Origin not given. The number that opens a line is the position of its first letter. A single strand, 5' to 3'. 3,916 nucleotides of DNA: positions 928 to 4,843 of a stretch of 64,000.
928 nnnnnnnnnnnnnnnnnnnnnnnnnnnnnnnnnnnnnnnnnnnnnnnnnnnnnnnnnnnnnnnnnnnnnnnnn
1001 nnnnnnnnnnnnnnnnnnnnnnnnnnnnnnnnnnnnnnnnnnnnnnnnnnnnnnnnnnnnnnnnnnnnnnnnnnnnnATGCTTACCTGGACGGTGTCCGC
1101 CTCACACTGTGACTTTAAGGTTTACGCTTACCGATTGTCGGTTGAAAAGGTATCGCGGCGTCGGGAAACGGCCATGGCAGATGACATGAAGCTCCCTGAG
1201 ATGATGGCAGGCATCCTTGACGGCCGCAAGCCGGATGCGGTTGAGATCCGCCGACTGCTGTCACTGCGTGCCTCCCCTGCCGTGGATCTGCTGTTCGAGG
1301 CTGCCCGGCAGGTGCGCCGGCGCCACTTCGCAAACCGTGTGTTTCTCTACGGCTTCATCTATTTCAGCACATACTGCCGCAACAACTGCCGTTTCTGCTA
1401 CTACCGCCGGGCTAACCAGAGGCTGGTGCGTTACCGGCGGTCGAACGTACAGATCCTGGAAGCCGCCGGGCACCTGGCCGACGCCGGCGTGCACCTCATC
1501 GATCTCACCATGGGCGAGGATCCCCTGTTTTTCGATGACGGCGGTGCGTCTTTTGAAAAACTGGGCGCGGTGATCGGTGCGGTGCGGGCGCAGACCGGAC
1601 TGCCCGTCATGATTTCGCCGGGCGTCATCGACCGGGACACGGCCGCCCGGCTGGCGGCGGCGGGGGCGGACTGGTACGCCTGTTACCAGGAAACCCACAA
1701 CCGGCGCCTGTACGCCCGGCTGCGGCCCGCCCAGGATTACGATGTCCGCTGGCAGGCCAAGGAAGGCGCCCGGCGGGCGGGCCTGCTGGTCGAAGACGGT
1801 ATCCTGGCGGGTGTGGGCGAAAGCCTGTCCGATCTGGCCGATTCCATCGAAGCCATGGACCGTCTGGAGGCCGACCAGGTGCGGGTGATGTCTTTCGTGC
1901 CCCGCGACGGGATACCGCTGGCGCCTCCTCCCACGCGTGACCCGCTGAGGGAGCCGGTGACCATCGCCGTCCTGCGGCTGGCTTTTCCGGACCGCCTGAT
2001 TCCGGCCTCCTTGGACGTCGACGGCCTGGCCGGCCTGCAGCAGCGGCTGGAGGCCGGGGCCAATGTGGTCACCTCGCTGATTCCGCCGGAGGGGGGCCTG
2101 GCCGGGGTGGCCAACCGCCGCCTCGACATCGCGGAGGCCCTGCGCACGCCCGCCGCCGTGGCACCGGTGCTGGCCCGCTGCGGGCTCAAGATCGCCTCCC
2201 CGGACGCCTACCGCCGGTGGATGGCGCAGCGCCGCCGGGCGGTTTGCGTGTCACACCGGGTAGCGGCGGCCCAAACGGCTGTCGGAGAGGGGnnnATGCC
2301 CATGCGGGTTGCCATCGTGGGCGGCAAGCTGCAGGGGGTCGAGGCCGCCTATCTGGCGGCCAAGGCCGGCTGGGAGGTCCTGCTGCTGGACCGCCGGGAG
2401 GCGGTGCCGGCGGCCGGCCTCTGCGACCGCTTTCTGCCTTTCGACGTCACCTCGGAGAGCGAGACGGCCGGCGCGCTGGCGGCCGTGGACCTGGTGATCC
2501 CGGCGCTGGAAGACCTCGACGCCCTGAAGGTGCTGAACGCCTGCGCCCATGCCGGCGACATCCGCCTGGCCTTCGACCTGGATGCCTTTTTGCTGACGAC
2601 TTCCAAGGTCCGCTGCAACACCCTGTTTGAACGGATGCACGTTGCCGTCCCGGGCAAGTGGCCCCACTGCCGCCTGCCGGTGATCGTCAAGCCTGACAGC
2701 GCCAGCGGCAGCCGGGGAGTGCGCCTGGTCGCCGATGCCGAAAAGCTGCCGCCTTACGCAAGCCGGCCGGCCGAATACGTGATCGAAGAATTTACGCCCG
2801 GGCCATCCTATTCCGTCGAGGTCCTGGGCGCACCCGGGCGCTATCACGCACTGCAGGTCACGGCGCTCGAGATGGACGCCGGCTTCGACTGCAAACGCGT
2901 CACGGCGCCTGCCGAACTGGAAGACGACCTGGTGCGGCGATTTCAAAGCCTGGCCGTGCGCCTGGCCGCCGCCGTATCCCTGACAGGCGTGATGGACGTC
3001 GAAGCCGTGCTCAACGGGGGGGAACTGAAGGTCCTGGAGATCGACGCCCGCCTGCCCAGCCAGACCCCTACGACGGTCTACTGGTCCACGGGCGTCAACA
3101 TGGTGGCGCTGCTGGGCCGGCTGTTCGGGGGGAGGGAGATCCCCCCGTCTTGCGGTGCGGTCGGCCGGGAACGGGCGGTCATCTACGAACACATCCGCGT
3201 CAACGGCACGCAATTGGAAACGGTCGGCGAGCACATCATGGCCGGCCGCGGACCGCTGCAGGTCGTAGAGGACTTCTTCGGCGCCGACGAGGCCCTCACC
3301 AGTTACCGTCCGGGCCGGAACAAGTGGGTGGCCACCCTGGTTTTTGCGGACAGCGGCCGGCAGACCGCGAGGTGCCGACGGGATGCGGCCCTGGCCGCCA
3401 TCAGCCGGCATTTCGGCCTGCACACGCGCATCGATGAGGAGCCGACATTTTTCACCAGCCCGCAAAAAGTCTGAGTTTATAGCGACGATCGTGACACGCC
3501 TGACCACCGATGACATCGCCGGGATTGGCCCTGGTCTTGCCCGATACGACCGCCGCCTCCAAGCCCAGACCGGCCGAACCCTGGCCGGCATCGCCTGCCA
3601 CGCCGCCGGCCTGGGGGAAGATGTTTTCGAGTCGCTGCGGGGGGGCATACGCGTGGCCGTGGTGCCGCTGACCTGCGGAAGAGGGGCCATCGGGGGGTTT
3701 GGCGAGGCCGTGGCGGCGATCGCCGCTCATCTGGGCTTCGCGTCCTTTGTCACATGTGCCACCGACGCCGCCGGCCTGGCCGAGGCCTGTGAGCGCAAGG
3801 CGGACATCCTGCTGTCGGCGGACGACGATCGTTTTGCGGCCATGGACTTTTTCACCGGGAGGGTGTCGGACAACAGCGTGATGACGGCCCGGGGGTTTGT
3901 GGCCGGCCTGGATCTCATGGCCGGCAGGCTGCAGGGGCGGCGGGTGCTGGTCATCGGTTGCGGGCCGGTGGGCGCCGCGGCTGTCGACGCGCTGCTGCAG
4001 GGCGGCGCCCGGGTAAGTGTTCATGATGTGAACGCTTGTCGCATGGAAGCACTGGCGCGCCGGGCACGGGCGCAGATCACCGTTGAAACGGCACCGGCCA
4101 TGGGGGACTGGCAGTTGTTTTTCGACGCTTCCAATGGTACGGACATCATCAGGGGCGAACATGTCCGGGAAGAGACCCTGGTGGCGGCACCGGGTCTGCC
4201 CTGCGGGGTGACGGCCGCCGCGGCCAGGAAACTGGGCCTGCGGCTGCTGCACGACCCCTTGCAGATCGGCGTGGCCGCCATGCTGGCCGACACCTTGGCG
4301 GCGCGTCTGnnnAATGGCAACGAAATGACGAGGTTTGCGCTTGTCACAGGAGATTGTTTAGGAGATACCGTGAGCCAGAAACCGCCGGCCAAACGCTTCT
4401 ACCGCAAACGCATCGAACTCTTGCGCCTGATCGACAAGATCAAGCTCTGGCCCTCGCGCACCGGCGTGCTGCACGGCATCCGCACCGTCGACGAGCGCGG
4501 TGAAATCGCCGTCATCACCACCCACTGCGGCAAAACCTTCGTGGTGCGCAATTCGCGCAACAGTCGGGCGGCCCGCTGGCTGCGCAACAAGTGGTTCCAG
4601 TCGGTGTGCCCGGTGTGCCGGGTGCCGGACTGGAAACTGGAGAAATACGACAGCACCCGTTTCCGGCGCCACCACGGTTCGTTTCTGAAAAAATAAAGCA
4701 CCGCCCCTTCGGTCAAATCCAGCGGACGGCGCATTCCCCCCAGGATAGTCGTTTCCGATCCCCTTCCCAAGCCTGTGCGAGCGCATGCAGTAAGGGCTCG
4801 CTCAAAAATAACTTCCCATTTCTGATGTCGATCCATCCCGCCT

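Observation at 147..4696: Complete bacterial-type (split pylS) pyrrolysine cassette: pylT-pylSc-pylB-pylC-pylD-pylSn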

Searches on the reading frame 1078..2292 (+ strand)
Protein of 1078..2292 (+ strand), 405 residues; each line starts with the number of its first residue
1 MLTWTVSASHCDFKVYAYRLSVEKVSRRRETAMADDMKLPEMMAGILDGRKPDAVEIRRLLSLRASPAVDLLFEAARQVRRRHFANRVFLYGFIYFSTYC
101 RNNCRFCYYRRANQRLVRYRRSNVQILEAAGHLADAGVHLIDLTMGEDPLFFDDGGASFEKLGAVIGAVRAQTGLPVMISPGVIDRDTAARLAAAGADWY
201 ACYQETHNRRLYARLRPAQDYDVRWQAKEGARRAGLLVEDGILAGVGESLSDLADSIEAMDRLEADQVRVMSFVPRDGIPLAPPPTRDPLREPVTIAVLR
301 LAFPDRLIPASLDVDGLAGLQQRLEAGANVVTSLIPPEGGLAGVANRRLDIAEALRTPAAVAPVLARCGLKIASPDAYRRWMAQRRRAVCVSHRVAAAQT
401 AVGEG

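Call 4: search_protein_families(library=ncbifam, proteins=[window:1078-2292:+], max_evalue=0.001)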
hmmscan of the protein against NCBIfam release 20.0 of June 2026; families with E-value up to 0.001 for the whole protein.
window:1078-2292:+ (405 aa): 18 families
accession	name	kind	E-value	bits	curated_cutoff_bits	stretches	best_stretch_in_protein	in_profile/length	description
TIGR03910.1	pyrrolys_PylB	equivalog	1.2e-137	458.5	348.2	1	37-382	3-347/347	methylornithine synthase PylB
TIGR03956.1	rSAM_HydE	equivalog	1.9e-33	116.1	254.6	1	55-337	14-295/340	[FeFe] hydrogenase H-cluster radical SAM maturase HydE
TIGR00433.2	bioB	equivalog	6.5e-26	91.3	225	1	60-309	8-257/307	biotin synthase BioB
TIGR02351.2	thiH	equivalog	7.1e-21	74.7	380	1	43-252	26-232/364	2-iminoacetate synthase ThiH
TIGR03957.1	rSAM_HmdB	equivalog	4.9e-20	71.9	320.9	1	59-337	8-284/317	5,10-methenyltetrahydromethanopterin hydrogenase cofactor biosynthesis protein HmdB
TIGR03955.1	rSAM_HydG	equivalog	1.3e-15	56.8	312.15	1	60-265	55-264/470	[FeFe] hydrogenase H-cluster radical SAM maturase HydG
NF004911.0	PRK06267.1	equivalog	9.1e-13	48.1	305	1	74-333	11-264/351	hypothetical protein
NF006687.0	PRK09234.1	equivalog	2.5e-11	42.5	1018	1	29-303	8-308/849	bifunctional FO biosynthesis protein CofGH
TIGR03550.1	F420_cofG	equivalog_domain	5e-09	35.8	213.35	1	93-304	7-236/322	7,8-didemethyl-8-hydroxy-5-deazariboflavin synthase CofG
NF006308.0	PRK08508.1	equivalog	1.4e-08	34.3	377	1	97-282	14-197/279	biotin synthase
NF004884.0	PRK06245.1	equivalog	3.2e-07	29.5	209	1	93-266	18-200/340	7,8-didemethyl-8-hydroxy-5-deazariboflavin synthase subunit CofG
NF053743.1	LipS2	equivalog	5.3e-07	29.3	270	1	94-282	27-211/292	LipS2 family lipoyl synthase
TIGR03699.1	menaquin_MqnC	equivalog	1.7e-05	23.8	428.1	1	65-149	13-100/342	cyclic dehypoxanthinyl futalosine synthase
NF005609.0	PRK07360.1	equivalog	2.3e-05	23.3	426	1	38-140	7-111/374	7,8-didemethyl-8-hydroxy-5-deazariboflavin synthase subunit CofH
NF009544.0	PRK12928.1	subfamily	3.3e-05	23.3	210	1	93-271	69-245/300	lipoyl synthase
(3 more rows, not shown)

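Call 5: search_protein_families(library=pfam, proteins=[window:1078-2292:+], max_evalue=0.001)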
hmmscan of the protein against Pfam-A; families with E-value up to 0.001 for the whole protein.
window:1078-2292:+ (405 aa): 1 family
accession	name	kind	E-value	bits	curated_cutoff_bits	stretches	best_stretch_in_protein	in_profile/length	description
PF04055.27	Radical_SAM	-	3.5e-17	63.5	29.5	1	94-258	1-164/166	Radical SAM superfamily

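Call 29: search_solved_structures(query=window:1174-2292:+)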
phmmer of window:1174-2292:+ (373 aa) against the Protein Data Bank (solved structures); distinct sequences matched with E-value up to 0.001: 15.
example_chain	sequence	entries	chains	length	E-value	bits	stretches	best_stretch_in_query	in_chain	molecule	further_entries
3t7v_A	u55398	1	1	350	3.4e-82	279.6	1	14-341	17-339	methylornithine synthase PylB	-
8qmk_A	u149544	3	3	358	1.9e-28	102.8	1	25-300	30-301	[FeFe] hydrogenase maturase subunit HydE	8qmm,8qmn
3cix_A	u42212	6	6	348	2e-28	102.7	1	25-300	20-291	FeFe-Hydrogenase maturase | [FeFe] hydrogenase maturase subunit HydE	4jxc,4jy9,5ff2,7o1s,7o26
7o1o_A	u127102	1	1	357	2e-28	102.7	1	25-300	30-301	[FeFe] hydrogenase maturase subunit HydE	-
7o1p_A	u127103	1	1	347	2e-28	102.7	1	25-300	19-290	[FeFe] hydrogenase maturase subunit HydE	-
5few_A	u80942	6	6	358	2e-28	102.7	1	25-300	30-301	[FeFe] hydrogenase maturase subunit HydE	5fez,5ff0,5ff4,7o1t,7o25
4jy8_A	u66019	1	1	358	2.2e-28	102.6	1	25-300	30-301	FEFE-HYDROGENASE MATURASE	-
3ciw_A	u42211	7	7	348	8.2e-28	100.7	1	25-300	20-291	FeFe-Hydrogenase maturase | [FeFe] hydrogenase maturase subunit HydE | Biotin synthetase, putative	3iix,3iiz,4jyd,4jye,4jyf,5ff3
5fep_A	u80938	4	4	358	8.3e-28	100.7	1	25-300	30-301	[FeFe] hydrogenase maturase subunit HydE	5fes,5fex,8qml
4wcx_A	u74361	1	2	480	2e-14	56.7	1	20-213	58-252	Biotin and thiamin synthesis associated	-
4rtb_A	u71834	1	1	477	3e-14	56.1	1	38-231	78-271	HydG protein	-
1r30_A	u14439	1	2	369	8.2e-14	54.6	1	28-280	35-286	Biotin synthase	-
7pd1_A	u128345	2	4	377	3.4e-13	52.6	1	19-216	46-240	Thiazole biosynthesis protein ThiH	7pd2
8vdw_A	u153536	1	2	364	2.5e-11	46.5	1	39-278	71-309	Biotin synthase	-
8vcw_A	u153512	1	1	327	2.4e-07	33.4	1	14-274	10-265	Biotin synthase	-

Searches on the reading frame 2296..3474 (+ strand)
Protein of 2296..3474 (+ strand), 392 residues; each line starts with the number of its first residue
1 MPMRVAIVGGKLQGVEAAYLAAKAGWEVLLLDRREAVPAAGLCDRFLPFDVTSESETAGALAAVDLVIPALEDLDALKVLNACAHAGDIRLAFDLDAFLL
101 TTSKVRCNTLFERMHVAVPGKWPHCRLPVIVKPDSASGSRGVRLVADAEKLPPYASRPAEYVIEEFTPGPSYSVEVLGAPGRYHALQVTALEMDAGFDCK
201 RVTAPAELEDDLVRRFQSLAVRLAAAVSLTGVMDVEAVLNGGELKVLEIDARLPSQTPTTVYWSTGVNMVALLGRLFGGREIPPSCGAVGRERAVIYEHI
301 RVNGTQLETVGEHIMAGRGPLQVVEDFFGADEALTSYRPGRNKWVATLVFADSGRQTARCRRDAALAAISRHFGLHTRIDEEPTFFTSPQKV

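Call 4: search_protein_families(library=ncbifam, proteins=[window:2296-3471:+], max_evalue=0.001)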
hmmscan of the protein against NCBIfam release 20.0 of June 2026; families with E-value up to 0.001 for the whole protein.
window:2296-3471:+ (392 aa): 13 families
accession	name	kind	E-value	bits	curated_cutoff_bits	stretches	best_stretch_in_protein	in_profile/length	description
TIGR03909.1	pyrrolys_PylC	equivalog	1.2e-119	399.4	248.3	1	4-373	1-374/374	3-methylornithine--L-lysine ligase PylC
NF002563.0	PRK02186.1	subfamily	2.2e-12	46.1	625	1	125-281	141-306/890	argininosuccinate lyase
NF053643.1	Ddl_archaea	equivalog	4.6e-10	39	500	1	124-272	137-290/367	putative pseudomurein biosynthesis ATP-grasp protein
NF002378.0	PRK01372.1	subfamily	1.1e-06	27.6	243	1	125-251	133-269/305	D-alanine--D-alanine ligase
NF009406.0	PRK12767.1-5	equivalog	2.5e-06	26.8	271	1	110-281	132-297/327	carbamoyl phosphate synthase-like protein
TIGR01161.1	purK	equivalog_domain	2.7e-06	26.9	318.4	1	5-252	2-265/362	5-(carboxyamino)imidazole ribonucleotide synthase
TIGR01369.1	CPSaseII_lrg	equivalog_domain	3e-06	25.2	1027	1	127-287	705-874/1052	carbamoyl-phosphate synthase (glutamine-hydrolyzing) large subunit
NF004679.0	PRK06019.1-5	equivalog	1.5e-05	24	326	1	3-252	3-267/376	5-(carboxyamino)imidazole ribonucleotide synthase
TIGR01205.1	D_ala_D_alaTIGR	subfamily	1.9e-05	23.8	245.65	1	124-258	144-291/318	D-alanine--D-alanine ligase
NF009405.0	PRK12767.1-4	equivalog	2.8e-05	23.2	390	1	64-260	71-273/320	carbamoyl phosphate synthase-like protein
NF009402.0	PRK12767.1-1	equivalog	8.1e-05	21.6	218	1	125-271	147-292/329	carbamoyl phosphate synthase-like protein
NF004675.0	PRK06019.1-1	equivalog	0.00026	19.9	375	0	203-251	223-272/375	5-(carboxyamino)imidazole ribonucleotide synthase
NF009404.0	PRK12767.1-3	equivalog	0.0006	18.8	316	0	159-272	195-301/344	carbamoyl phosphate synthase-like protein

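Call 5: search_protein_families(library=pfam, proteins=[window:2296-3471:+], max_evalue=0.001)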
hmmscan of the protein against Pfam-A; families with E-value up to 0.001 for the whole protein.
window:2296-3471:+ (392 aa): 5 families
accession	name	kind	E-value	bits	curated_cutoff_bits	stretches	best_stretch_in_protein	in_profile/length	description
PF02655.19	ATP-grasp_3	-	3.5e-12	47.2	23.2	1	103-253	3-157/160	ATP-grasp domain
PF02786.22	CPSase_L_D2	-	6.4e-06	26.3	19.8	0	202-276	126-202/211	Carbamoyl-phosphate synthase L chain, ATP binding domain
PF02222.28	ATP-grasp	-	1.1e-05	25.6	27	1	126-252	30-162/179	ATP-grasp domain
PF07478.18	Dala_Dala_lig_C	-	5.2e-05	23.3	24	1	125-262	35-184/204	D-ala D-ala ligase C-terminus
PF13535.11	ATP-grasp_4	-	7e-05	22.9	27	0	126-251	2-150/160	ATP-grasp domain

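Call 22: find_encoding_contigs(protein=window:2296-3474:+, flank=10000, max_places=6)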
Protein window:2296-3474:+ (392 aa): 1 contig read that carries it; 1 place shown.
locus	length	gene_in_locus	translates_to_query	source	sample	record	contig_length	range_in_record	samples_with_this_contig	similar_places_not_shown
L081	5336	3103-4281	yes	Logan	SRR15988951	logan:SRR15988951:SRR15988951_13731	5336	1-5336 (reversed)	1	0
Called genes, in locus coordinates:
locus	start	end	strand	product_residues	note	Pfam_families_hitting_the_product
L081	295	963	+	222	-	PF00392:GntR, PF07729:FCD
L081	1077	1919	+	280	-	PF01409:tRNA-synt_2d (weak), PF00152:tRNA-synt_2 (weak), PF17759:tRNA_synthFbeta (weak)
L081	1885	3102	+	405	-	PF04055:Radical_SAM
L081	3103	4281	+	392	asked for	PF02222:ATP-grasp (weak), PF02655:ATP-grasp_3, PF02786:CPSase_L_D2 (faint)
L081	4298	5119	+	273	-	PF21455:PylD_N, PF13241:NAD_binding_7 (faint), PF01262:AlaDh_PNT_C (weak)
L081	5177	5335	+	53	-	?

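Call 30: search_solved_structures(query=window:2296-3471:+)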
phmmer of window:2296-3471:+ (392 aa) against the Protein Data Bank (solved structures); distinct sequences matched with E-value up to 0.001: 2.
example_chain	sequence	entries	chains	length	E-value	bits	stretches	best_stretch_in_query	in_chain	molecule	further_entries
4ffl_A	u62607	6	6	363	4.3e-48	167.5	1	5-374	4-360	PylC | Putative uncharacterized protein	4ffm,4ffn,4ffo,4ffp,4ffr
4rcn_A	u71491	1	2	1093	0.00011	24.7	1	172-281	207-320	long-chain acyl-CoA carboxylase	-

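Call 50: search_protein_families(library=ncbifam, proteins=[L081:295-960:+], max_evalue=0.001)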
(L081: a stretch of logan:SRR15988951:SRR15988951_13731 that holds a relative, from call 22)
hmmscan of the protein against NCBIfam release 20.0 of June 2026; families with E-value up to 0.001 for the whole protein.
L081:295-960:+ (222 aa): 6 families
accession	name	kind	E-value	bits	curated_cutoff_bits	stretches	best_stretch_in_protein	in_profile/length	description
TIGR03338.1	phnR_burk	equivalog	2.5e-26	92.6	271.5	1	9-200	12-204/212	phosphonate utilization associated transcriptional regulator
NF008504.0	PRK11414.1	equivalog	4.8e-11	42.8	225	1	9-194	12-200/221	GntR family transcriptional regulator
NF008576.0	PRK11534.1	equivalog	4.5e-09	36.3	218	1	13-153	12-156/225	DNA-binding transcriptional regulator CsiR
NF003011.0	PRK03837.1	subfamily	3.3e-07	30.2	260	1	87-199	112-223/241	transcriptional regulator NanR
NF052282.1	PLP_TF_PdxR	equivalog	0.00016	20.8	320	1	9-81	2-75/448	MocR-like pyridoxine biosynthesis transcription factor PdxR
TIGR02325.1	C_P_lyase_phnF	equivalog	0.00071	19.2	156.8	0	4-101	4-103/238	phosphonate metabolism transcriptional regulator PhnF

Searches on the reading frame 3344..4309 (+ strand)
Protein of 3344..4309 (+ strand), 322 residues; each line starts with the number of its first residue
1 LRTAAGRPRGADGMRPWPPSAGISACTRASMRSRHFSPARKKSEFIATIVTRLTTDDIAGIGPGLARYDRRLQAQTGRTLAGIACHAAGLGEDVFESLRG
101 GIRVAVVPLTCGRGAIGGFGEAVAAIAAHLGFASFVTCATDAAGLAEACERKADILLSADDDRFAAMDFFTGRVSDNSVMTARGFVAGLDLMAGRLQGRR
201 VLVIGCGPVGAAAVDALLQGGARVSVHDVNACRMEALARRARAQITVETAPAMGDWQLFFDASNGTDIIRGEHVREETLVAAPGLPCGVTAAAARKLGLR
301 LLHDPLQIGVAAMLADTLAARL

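Call 4: search_protein_families(library=ncbifam, proteins=[window:3344-4309:+], max_evalue=0.001)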
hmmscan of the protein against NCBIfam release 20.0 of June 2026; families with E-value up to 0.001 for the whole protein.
window:3344-4309:+ (322 aa): 11 families
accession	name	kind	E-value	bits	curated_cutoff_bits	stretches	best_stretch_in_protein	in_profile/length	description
TIGR03911.1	pyrrolys_PylD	equivalog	2.8e-71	239.8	150.05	1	51-317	1-265/266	3-methylornithyl-N6-L-lysine dehydrogenase PylD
NF003808.0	PRK05396.1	equivalog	4.2e-06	25.9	380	1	193-251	159-217/341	L-threonine 3-dehydrogenase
NF007375.0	PRK09880.1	equivalog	1.9e-05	23.6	469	1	192-250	164-222/344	L-idonate 5-dehydrogenase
TIGR03366.1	HpnZ_proposed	hypoth_equivalog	7.5e-05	22.1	328.1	1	191-249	149-207/315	putative phosphonate catabolism associated alcohol dehydrogenase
TIGR00692.1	tdh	equivalog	0.0001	21.4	458.35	1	192-250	156-214/340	L-threonine 3-dehydrogenase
TIGR03944.1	dehyd_SbnB_fam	equivalog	0.00012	21.2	326.9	1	180-248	114-187/327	2,3-diaminopropionate biosynthesis protein SbnB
TIGR00936.1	ahcY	equivalog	0.00051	18.9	497.6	1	196-275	203-280/416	adenosylhomocysteinase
NF005473.0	PRK07069.1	equivalog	0.00053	19.6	339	0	192-252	4-66/262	SDR family oxidoreductase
NF005469.0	PRK07063.1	equivalog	0.00053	19.6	306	1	192-247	1-57/260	SDR family oxidoreductase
TIGR01470.1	cysG_Nterm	subfamily_domain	0.00069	19.3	62.3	0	195-237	6-49/205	siroheme synthase, N-terminal domain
NF004849.1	PRK06200.1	equivalog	0.00087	18.5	330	1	194-247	2-56/269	3-(cis-5,6-dihydroxycyclohexa-1,3-dien-1-yl)propanoate dehydrogenase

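Call 5: search_protein_families(library=pfam, proteins=[window:3344-4309:+], max_evalue=0.001)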
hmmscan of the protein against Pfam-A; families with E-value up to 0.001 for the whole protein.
window:3344-4309:+ (322 aa): 4 families
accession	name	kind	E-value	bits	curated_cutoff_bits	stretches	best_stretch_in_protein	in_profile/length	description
PF21455.3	PylD_N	-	2.1e-29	102.1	27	1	66-175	10-112/112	Pyrrolysine biosynthesis protein PylD, N-terminal domain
PF13241.12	NAD_binding_7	-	6e-06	27.2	22.1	1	195-231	4-40/104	Putative NAD(P)-binding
PF01262.27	AlaDh_PNT_C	-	6.7e-06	26.1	23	1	188-247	15-78/214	Alanine dehydrogenase/PNT, C-terminal domain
PF00670.27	AdoHcyase_NAD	-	0.00056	20.5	27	0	196-276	21-99/162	S-adenosyl-L-homocysteine hydrolase, NAD binding domain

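Call 31: search_solved_structures(query=window:3491-4309:+)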
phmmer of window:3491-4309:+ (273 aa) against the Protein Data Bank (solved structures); distinct sequences matched with E-value up to 0.001: 6.
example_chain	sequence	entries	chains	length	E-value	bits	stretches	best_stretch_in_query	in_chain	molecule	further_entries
4j43_A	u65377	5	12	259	1.9e-29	106.3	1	2-267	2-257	PylD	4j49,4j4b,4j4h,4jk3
4q39_A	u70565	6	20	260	1.9e-29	106.3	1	2-267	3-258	PYLD, pyrrolysine synthase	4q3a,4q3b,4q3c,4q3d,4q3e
3ce6_A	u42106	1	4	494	3.3e-06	30.2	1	119-226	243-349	Adenosylhomocysteinase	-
2ziz_A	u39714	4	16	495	3.3e-06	30.2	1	119-226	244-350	Adenosylhomocysteinase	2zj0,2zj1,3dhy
4lvc_A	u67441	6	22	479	0.00031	23.7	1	137-227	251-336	S-adenosyl-L-homocysteine hydrolase (SAHase) | Adenosylhomocysteinase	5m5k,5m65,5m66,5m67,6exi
7cok_A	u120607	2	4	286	0.00078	22.4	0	132-220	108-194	5-ketofructose reductase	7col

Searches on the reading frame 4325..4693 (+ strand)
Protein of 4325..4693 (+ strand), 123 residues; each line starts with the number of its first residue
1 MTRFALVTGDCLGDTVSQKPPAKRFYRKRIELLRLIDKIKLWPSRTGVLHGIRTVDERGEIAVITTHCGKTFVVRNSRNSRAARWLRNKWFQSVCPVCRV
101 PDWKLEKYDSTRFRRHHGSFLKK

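Call 4: search_protein_families(library=ncbifam, proteins=[window:4325-4693:+], max_evalue=0.001)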
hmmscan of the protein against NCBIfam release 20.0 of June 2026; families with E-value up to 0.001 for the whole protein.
window:4325-4693:+ (123 aa): 2 families
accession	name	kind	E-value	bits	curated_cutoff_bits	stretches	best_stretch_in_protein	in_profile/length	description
TIGR03912.1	PylS_Nterm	equivalog_domain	1.4e-37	127.9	51.15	1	29-116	2-89/89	pyrrolysine--tRNA(Pyl) ligase small subunit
NF007083.1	PRK09537.1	equivalog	2.1e-21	76.5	550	1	30-115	4-89/425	pyrrolysine--tRNA(Pyl) ligase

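Call 5: search_protein_families(library=pfam, proteins=[window:4325-4693:+], max_evalue=0.001)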
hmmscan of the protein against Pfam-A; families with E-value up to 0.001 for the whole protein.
window:4325-4693:+ (123 aa): 0 families

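Call 28: search_solved_structures(query=window:4325-4693:+, show_alignments=1, max_evalue=0.01)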
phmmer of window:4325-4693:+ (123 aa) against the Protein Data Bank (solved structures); distinct sequences matched with E-value up to 0.01: 2.
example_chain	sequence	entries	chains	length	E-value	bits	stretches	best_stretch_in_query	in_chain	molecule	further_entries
5ud5_A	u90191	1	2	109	9.9e-12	48.3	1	32-108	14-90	Pyrrolysine--tRNA ligase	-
5v6x_A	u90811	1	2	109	4.2e-11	46.3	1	32-108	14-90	Pyrrolysine--tRNA ligase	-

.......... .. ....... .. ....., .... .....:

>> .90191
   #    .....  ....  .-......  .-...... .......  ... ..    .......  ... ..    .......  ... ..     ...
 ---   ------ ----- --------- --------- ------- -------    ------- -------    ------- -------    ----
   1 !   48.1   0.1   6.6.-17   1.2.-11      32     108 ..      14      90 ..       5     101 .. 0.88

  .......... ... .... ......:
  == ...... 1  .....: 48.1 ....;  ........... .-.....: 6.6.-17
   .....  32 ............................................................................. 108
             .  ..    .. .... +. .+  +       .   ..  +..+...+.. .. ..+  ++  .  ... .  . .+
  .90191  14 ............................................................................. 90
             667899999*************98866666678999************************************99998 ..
